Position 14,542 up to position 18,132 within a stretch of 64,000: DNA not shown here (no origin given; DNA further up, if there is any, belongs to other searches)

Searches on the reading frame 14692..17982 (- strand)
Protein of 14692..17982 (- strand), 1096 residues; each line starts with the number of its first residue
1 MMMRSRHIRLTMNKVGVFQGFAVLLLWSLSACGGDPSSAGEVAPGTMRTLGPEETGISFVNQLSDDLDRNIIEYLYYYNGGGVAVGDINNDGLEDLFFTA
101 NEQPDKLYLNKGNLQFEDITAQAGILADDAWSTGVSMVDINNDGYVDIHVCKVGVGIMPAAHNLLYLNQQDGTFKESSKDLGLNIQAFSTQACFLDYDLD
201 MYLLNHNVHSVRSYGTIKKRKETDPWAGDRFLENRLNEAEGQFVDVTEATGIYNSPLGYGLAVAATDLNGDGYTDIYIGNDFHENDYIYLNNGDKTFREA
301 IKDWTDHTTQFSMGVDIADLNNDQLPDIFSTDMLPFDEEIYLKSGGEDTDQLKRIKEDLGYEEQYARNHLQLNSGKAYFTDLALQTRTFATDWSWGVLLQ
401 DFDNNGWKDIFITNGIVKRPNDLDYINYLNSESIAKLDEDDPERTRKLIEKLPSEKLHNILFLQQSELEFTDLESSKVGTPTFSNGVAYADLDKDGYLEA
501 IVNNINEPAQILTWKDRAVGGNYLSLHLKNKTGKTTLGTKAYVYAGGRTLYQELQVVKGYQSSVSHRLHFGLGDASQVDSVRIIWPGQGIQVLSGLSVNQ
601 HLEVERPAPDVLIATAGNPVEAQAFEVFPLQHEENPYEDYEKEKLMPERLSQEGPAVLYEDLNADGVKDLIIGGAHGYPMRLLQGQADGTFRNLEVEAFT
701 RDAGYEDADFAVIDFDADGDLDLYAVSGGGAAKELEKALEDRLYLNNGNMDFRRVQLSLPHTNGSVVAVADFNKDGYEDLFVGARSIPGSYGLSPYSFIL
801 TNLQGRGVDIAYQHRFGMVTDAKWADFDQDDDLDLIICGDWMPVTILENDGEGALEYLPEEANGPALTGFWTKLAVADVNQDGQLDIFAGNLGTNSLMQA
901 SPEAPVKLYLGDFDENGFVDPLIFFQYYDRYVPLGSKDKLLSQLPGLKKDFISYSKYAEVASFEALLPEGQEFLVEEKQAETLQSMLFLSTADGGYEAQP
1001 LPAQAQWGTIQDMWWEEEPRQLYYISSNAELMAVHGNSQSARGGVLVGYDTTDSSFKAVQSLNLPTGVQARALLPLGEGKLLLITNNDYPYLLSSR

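Call 41: search_protein_families(library=pfam, proteins=[window:14692-17982:-], max_evalue=0.001)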
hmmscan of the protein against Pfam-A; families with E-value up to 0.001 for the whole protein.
window:14692-17982:- (1096 aa): 3 families
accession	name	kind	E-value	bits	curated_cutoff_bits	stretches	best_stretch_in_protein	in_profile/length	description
PF13517.12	FG-GAP_3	-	1.7e-64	214.8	26.9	6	267-329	1-60/61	FG-GAP-like repeat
PF01839.29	FG-GAP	-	3.6e-22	78.2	22.1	2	260-283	2-25/37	FG-GAP repeat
PF07593.17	UnbV_ASPIC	-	2.1e-20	72.8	23.4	1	537-602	2-67/68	ASPIC and UnbV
